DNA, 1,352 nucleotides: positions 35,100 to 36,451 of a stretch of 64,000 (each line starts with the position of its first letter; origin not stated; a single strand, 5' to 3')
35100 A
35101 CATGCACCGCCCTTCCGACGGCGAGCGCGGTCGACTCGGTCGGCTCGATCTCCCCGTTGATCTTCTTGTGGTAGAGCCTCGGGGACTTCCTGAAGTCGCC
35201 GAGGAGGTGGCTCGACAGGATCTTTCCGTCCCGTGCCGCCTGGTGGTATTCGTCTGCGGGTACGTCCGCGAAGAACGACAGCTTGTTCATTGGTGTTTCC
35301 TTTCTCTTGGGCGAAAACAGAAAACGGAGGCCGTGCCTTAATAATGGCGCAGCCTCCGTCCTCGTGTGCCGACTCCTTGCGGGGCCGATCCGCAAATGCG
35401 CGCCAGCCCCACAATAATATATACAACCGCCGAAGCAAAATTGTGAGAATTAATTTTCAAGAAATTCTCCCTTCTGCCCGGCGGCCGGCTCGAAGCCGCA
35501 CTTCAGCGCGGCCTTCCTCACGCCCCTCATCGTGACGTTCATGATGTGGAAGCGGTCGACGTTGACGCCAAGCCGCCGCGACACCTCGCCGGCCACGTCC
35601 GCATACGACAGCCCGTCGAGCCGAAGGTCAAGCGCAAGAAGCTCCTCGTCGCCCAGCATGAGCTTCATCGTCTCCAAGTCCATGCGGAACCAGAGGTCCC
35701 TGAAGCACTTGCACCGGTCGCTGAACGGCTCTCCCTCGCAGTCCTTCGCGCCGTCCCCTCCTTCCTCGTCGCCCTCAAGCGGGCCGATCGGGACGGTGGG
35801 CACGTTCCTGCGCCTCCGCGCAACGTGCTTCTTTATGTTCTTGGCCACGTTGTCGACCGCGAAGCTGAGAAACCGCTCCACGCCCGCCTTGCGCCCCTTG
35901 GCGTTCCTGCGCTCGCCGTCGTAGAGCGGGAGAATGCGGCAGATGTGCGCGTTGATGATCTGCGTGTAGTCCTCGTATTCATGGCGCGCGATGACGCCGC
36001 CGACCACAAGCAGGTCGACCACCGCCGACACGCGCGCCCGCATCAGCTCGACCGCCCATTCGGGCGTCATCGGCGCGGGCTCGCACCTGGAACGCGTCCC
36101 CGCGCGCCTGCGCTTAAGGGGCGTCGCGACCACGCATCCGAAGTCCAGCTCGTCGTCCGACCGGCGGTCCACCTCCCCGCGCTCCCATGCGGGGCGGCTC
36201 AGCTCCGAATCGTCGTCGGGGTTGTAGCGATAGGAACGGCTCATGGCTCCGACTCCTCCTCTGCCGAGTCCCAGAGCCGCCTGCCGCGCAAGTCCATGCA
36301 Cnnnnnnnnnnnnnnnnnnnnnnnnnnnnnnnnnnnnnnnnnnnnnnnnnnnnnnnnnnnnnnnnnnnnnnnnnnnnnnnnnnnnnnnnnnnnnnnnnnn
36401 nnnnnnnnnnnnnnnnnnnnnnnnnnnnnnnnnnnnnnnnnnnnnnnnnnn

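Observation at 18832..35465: About 60-bp AT-rich conserved element present twice, each at the 5' side of a minus-strand operon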

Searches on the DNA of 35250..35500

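Call 95: search_rna_families(source=window, start=35250, end=35500, threshold=evalue, max_evalue=1)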
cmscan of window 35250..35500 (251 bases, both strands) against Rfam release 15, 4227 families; matches with E-value up to 1: 2.
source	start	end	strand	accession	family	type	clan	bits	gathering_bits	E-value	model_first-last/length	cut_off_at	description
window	35320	35363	-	RF03560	mir-3926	Gene; miRNA;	-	20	82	0.24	10-54/63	no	mir-3926 microRNA precursor family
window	35345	35396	+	RF02448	SpR20_sRNA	Gene; sRNA;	-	15.4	45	0.62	1-45/45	no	Streptococcus sRNA SpR20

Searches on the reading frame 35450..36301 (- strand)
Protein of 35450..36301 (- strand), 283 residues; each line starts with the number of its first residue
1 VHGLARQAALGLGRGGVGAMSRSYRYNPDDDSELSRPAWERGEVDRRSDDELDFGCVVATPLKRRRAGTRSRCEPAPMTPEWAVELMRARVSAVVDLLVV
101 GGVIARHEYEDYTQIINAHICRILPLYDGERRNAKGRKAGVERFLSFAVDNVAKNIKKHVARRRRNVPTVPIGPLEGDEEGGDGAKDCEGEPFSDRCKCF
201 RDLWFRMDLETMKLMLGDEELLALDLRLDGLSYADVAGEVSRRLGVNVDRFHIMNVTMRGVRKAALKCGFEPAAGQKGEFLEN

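Call 15: search_protein_families(library=pfam, proteins=[window:35450-36301:-], max_evalue=0.01)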
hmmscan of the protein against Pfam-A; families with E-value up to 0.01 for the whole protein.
window:35450-36301:- (283 aa): 0 families

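Call 17: search_protein_families(library=phrogs, proteins=[window:35450-36301:-], max_evalue=0.001)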
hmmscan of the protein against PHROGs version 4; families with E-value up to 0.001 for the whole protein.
window:35450-36301:- (283 aa): 0 families

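Call 23: find_related_loci(query=window:35450-36244:-, collection=viral_contigs, flank=3000)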
Query window:35450-36244:- (264 aa) in viral_contigs; peptide patterns used: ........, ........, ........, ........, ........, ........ (x = any residue, [..] = any of these).
6 stretches matched a pattern; 1 encode a relative of the query (tblastn E <= 1e-3); 1 distinct loci.
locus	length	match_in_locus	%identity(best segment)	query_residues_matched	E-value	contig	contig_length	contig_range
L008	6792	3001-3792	95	1-264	6e-171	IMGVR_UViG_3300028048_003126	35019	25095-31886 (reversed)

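Call 35: find_homologous_proteins(query=window:35450-36244:-, max_evalue=0.001)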
Query window:35450-36244:- (264 aa): 17 proteins with E <= 0.001 among 1469 candidates.
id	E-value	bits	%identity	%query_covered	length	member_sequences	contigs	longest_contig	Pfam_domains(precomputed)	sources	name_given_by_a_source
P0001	7.0e-171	585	97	100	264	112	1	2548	-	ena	-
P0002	2.0e-159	547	92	100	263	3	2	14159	-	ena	-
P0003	7.6e-101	355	85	71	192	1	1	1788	-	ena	-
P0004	1.0e-96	342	62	96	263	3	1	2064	-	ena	-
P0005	3.2e-85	304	54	100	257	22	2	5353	-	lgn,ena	-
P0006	6.0e-64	234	47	98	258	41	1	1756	-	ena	-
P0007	2.3e-62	229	48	96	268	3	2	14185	-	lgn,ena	-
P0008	3.0e-61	226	49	97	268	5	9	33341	-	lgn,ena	-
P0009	1.3e-60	223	44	98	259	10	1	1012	-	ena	-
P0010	1.0e-59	220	89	41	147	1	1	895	-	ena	-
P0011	1.2e-59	220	44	96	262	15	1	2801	-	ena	-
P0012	1.7e-58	216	47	96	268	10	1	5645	-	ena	-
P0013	2.7e-58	216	44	100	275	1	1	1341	-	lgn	-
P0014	3.5e-58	215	45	98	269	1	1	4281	-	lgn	-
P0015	4.0e-55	205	43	97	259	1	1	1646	-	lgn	-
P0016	1.4e-53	200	40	98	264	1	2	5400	-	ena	-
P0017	1.7e-53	200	43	98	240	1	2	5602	-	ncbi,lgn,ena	-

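Call 38: search_solved_structures(query=A2, max_evalue=10, show_alignments=2)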
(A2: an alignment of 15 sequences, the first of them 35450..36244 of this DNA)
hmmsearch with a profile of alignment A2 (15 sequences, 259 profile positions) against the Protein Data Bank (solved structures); distinct sequences matched with E-value up to 10: 5.
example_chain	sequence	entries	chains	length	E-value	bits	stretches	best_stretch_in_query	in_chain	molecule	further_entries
6ynx_j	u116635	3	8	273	0.29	14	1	44-93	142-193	ATPTT5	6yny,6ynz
5jjx_A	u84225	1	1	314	0.42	13.5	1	5-118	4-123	Squamous cell carcinoma antigen recognized by T-cells 3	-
6lij_A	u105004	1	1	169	0.53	13.2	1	2-111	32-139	Ferritin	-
1yio_A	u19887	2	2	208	1.1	12.2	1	186-234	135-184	response regulatory protein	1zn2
6jcy_F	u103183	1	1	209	1.2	12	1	185-249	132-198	ECF RNA polymerase sigma factor SigH,ECF RNA polymerase sigma factor SigE,ECF RNA polymera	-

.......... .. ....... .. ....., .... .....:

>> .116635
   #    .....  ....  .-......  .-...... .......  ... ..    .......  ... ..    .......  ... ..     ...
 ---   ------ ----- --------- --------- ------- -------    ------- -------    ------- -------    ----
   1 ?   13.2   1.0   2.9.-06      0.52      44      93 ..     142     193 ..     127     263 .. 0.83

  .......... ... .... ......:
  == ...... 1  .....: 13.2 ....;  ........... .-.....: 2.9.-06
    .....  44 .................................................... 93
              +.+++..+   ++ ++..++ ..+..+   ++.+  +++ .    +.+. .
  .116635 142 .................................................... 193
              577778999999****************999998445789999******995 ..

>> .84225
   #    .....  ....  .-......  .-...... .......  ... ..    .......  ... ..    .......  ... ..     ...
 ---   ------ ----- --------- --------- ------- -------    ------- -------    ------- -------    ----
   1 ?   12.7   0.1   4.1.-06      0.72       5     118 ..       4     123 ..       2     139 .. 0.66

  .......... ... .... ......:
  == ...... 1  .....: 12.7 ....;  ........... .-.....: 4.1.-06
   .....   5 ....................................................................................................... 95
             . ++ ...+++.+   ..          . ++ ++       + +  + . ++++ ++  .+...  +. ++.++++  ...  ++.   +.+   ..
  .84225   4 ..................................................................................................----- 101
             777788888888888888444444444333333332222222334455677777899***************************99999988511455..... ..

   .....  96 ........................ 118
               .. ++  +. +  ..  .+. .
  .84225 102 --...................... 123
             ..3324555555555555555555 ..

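Call 46: predict_structure(alignment_id=A2)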
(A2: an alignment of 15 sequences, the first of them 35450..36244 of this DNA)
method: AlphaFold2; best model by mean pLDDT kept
length: 264 residues; sequences in the alignment: 15
mean_pLDDT: 66.1   pTM: 0.36
mean pLDDT of the five models: 66.1, 65.6, 62.8, 61.9, 61.8
residues with pLDDT >= 90: 28; 70-90: 115; 50-70: 32; < 50: 89
segments of 3 or more residues with pLDDT < 50: 1-3, 21-55, 147-185, 256-264
pLDDT, mean of each block of 10 residues (from residue 1): 51 53 40 32 36 57 91 92 85 88 85 72 88 85 56 34 31 39 55 82 86 86 89 87 81 50 37
secondary structure, 60 per line:
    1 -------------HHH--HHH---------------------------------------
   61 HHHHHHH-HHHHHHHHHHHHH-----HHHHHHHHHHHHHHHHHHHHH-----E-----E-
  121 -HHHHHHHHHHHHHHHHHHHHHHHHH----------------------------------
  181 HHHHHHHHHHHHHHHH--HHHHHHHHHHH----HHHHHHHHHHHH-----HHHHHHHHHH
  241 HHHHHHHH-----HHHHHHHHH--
elements in order: H61-67 H69-81 H87-107 H122-146 H181-196 H199-209 H214-225 H231-248 H254-262

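Call 50: find_related_loci(query=A2, collection=viral_contigs, flank=2500)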
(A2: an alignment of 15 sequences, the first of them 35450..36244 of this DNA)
Query A2 (264 aa) in viral_contigs; peptide patterns used: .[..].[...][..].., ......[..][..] (x = any residue, [..] = any of these).
40 stretches matched a pattern; 2 encode a relative of the query (tblastn E <= 1e-3); 2 distinct loci.
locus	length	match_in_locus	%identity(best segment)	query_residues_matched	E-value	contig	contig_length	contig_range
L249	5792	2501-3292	95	1-264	8e-171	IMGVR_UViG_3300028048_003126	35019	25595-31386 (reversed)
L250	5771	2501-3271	42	1-253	2e-59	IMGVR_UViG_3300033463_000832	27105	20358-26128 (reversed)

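Call 54: fold_search(model_id=the predicted structure, library=pdb)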
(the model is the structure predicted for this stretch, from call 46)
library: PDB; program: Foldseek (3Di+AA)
matches with E <= 10: 84; with E <= 0.001: 0
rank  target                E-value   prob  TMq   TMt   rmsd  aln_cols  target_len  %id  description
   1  9m98_F                5.7e-03  1.00  0.23  0.35  23.8       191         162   19  Structural Basis of Pausing During Transcription Initiation in Mycobacterium tuberculosis (released 2026-01-14)
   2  9a4r_A                1.0e-02  1.00  0.27  0.32  21.5       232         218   16  Integrative model of RPSH-RPOB by crosslinking MS and deep learning (released 2024-09-18)
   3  6jbq_F                4.6e-02  0.97  0.22  0.30  23.1       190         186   18  CryoEM structure of Escherichia coli sigmaE transcription initiation complex containing 5nt of RNA (released 2019-05-29)
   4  9m9d_F                5.9e-02  0.96  0.24  0.36  22.1       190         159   19  Structural Basis of Pausing During Transcription Initiation in Mycobacterium tuberculosis (released 2026-01-14)
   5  9a7s_A                8.0e-02  0.75  0.20  0.21  26.4       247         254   12  Integrative model of RPSD-RPOB by crosslinking MS and deep learning (released 2024-09-18)
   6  4nqw_A                8.4e-02  0.96  0.22  0.36  15.6       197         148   17  Structure of Mycobacterium tuberculosis extracytoplasmic function sigma factor SigK in complex with the cytosolic doma (released 2014-01-22)
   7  1or7_B                1.1e-01  0.97  0.23  0.35  15.0       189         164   16  Crystal Structure of Escherichia coli sigmaE with the Cytoplasmic Domain of its Anti-sigma RseA (released 2003-04-15)
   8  5tjg_F                1.4e-01  0.80  0.24  0.20  22.9       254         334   14  Thermus aquaticus delta1.1-sigmaA holoenzyme/downstream-fork promoter complex with an open clamp (released 2017-06-21)
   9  5wuq_A                2.7e-01  0.87  0.22  0.34  17.6       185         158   17  Crystal structure of SigW in complex with its anti-sigma RsiW, a zinc binding form (released 2017-03-29)
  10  5wur_A                4.6e-01  0.75  0.22  0.34  17.5       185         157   16  Crystal structure of SigW in complex with its anti-sigma RsiW, an oxdized form (released 2017-03-29)
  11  6vvv_F                5.3e-01  0.25  0.19  0.17  25.9       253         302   15  Crystal structure of a Mycobacterium smegmatis transcription initiation complex with Rifampicin-resistant RNA polymera (released 2020-10-21)
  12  5e18_F                5.6e-01  0.38  0.21  0.17  24.7       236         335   13  T. thermophilus transcription initiation complex having a YYY discriminator sequence and a nontemplate-strand length c (released 2016-03-09)
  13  8dy9_F                6.8e-01  0.23  0.20  0.18  24.8       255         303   15  Streptomyces venezuelae RNAP unconstrained open promoter complex with WhiA and WhiB transcription factors (released 2023-03-01)
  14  4lup_A                7.1e-01  0.97  0.23  0.57   3.2        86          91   20  Crystal structure of the complex formed by region of E. coli sigmaE bound to its -10 element non template strand (released 2014-02-19)
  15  6vvt_F                7.5e-01  0.25  0.20  0.18  24.4       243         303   14  Crystal structure of a Mycobacterium smegmatis transcription initiation complex with Rifampicin-resistant RNA polymera (released 2020-10-21)
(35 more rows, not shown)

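Call 55: search_protein_families(library=pfam, proteins=[window:35450-36244:-], max_evalue=0.1)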
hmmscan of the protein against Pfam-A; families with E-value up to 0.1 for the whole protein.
window:35450-36244:- (264 aa): 0 families

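Call 56: search_protein_representatives(alignment_id=A2)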
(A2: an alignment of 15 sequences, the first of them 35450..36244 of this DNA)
Query: 15 sequences, 259 profile positions. Proteins with E-value up to 0.001 (for the whole library): 108; up to 1e-10: 76; up to 1e-30: 31. The best 108 are listed.
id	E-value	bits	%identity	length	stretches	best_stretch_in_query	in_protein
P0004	1.1e-121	421.9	-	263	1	1-258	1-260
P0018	2.7e-118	410.7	-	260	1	1-258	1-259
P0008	5.9e-117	406.3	-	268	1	1-257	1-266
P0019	5.9e-98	344.1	-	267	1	1-255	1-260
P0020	1.9e-94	332.6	-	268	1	1-255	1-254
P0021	7.8e-84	297.8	-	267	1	1-257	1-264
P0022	4.9e-75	268.9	-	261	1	1-255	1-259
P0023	4.8e-67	242.8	-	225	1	40-256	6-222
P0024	2.2e-65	237.4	-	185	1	83-252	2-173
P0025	2.0e-52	194.8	-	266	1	1-257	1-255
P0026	5.2e-50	186.9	-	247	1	1-254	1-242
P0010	3.7e-45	171.0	-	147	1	86-195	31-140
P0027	4.0e-45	170.9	-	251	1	1-257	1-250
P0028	1.4e-44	169.1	-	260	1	55-258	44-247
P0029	7.5e-44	166.8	-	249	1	1-257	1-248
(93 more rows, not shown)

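Call 58: find_related_loci(query=A2, collection=metagenome_contigs, flank=2000)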
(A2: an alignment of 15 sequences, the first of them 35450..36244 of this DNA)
Query A2 (264 aa) in metagenome_contigs; peptide patterns used: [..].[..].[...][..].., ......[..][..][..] (x = any residue, [..] = any of these).
56 stretches matched a pattern; 8 encode a relative of the query (tblastn E <= 1e-3); 8 distinct loci.
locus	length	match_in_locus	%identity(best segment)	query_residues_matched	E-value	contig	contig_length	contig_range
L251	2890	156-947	97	1-264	0e+0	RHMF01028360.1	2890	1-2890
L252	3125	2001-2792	96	1-264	5e-179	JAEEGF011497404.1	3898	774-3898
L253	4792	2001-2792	95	1-264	5e-171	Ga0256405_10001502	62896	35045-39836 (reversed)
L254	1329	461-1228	47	1-260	2e-76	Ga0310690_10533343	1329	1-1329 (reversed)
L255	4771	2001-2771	42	1-253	3e-59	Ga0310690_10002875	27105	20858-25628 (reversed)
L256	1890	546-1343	43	1-264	1e-56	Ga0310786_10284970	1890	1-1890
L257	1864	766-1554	41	1-264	2e-47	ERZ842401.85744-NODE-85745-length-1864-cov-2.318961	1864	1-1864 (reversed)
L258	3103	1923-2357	43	1-148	9e-27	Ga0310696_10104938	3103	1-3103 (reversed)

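Call 60: find_encoding_contigs(protein=P0008, flank=10000, max_places=2)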
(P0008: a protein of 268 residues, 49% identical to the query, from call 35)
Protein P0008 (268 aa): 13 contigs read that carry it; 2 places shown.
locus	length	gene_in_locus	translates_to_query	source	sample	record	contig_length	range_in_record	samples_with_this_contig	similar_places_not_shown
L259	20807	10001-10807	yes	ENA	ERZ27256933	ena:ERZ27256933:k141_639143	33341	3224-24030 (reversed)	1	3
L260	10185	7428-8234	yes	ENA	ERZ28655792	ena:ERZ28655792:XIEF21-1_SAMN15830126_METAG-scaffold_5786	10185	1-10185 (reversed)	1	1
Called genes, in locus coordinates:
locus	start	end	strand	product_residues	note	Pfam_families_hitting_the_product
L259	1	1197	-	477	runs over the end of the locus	-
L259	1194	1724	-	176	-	-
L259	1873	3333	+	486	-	PF00589:Phage_integrase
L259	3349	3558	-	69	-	PF02518:HATPase_c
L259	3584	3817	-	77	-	-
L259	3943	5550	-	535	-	-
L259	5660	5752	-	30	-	-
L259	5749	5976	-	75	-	PF13443:HTH_26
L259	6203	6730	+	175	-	PF20275:CTD10 (weak)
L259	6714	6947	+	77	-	PF20292:MC7 (weak), PF20293:MC6 (weak)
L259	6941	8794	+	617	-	PF10088:DUF2326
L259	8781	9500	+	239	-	-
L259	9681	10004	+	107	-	-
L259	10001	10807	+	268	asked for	-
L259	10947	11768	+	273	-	PF12684:DUF3799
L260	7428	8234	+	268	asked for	-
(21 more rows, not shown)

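Call 61: find_encoding_contigs(protein=P0004, flank=1500, max_places=2)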
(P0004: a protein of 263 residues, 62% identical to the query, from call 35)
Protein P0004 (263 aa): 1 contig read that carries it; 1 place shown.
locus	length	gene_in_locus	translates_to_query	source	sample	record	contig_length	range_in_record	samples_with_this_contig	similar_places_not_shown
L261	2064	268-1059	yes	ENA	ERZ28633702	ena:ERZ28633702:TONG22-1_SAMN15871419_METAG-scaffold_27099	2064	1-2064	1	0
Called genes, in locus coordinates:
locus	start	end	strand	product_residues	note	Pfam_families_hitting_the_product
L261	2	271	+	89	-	?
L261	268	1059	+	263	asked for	-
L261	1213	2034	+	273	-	PF12684:DUF3799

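Call 62: find_encoding_contigs(protein=P0005, flank=1500, max_places=2)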
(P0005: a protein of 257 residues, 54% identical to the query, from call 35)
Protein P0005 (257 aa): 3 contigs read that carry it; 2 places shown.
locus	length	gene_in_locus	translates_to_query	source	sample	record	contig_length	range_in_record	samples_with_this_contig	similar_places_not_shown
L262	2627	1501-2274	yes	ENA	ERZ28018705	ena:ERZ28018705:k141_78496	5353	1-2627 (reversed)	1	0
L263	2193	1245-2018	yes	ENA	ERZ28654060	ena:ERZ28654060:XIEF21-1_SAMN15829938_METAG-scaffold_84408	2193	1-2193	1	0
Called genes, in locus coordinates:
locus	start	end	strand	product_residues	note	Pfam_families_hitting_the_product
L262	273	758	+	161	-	-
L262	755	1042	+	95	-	-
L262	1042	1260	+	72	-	-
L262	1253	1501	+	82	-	-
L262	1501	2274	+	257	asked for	-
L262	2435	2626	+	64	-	?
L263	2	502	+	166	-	?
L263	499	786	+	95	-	-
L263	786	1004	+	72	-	-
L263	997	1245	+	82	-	-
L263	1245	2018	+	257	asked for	-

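Call 63: find_encoding_contigs(protein=P0016, flank=1500, max_places=2)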
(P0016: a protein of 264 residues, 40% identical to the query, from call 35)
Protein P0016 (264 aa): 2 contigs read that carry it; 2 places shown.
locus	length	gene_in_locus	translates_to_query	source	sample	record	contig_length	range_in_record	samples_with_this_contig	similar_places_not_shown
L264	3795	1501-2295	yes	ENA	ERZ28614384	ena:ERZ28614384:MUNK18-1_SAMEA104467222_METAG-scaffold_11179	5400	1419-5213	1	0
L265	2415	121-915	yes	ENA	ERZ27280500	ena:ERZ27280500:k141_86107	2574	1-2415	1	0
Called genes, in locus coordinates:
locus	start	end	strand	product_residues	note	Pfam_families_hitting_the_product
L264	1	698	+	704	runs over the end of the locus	?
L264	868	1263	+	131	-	-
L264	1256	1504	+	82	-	-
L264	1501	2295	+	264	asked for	-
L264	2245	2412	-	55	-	-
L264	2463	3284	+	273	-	PF12684:DUF3799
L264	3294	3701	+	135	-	-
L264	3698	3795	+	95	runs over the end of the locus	?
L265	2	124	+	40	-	?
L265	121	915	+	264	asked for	-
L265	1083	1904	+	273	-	PF12684:DUF3799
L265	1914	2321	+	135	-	-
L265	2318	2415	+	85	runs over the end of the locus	?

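Call 86: search_dna_similar(query=window:35450-36244:-, collection=phages, mode=protein, max_evalue=0.01, max_rows=10)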
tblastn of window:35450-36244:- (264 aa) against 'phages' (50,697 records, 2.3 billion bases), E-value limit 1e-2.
No match.

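Call 90: find_encoding_contigs(protein=P0014, flank=600, max_places=1)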
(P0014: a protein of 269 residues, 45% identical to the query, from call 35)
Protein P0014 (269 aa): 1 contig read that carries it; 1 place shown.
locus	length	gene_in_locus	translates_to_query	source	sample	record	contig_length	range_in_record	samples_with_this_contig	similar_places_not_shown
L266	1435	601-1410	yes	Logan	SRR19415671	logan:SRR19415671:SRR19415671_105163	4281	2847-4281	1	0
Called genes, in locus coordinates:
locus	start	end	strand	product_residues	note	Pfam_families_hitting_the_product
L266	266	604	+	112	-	-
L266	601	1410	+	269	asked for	-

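Call 91: find_encoding_contigs(protein=P0007, flank=600, max_places=1)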
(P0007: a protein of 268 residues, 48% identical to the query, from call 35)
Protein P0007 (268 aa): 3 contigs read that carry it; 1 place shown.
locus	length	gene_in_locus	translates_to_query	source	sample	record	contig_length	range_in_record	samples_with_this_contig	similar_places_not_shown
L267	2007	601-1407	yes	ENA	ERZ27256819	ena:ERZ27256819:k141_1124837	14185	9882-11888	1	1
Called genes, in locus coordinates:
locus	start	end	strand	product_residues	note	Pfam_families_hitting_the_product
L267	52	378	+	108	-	-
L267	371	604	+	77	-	-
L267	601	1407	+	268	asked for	-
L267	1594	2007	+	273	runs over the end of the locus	PF12684:DUF3799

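Call 92: find_encoding_contigs(protein=P0017, flank=600, max_places=1)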
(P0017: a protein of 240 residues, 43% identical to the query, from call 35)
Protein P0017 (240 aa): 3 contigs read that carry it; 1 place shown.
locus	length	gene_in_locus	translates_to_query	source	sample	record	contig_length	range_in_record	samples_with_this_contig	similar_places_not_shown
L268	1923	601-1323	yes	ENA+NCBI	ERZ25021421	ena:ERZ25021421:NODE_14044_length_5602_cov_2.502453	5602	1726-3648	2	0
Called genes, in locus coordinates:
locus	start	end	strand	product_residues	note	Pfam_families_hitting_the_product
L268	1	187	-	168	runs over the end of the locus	-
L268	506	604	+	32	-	-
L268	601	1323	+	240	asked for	-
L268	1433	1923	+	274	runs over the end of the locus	PF12684:DUF3799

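Call 93: find_encoding_contigs(protein=P0011, flank=600, max_places=1)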
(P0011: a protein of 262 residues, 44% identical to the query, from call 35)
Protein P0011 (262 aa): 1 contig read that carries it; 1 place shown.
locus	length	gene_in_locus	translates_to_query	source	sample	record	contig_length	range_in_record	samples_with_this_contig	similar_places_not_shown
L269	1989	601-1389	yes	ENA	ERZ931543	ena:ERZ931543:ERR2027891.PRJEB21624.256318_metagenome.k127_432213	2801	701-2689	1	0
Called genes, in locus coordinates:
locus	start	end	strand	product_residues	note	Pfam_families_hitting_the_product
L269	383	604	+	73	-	-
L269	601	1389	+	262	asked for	-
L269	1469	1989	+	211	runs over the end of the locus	?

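Call 101: search_protein_families(library=ncbifam, alignment_id=A2, max_evalue=0.1)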
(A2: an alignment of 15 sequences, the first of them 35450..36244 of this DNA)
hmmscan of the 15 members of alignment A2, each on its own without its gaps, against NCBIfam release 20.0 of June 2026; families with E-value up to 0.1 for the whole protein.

A. member 1, window:35450-36244:- (264 aa): 0 families

B. families by the number of members that match (of 15 scanned): 7 families
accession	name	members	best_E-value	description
TIGR02937.1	sigma70-ECF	10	1.4e-06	sigma-70 family RNA polymerase sigma factor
TIGR02985.1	Sig70_bacteroi1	1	0.0018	RNA polymerase sigma-70 factor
NF005642.0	PRK07405.1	1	0.0019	RNA polymerase sigma factor SigD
NF006146.0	PRK08295.1-3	1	0.032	RNA polymerase factor sigma-70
TIGR02939.1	RpoE_Sigma70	1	0.075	RNA polymerase sigma factor RpoE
TIGR02950.1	SigM_subfam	1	0.084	RNA polymerase sigma factor, SigM family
NF006148.0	PRK08295.1-5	1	0.088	RNA polymerase sporulation sigma factor SigH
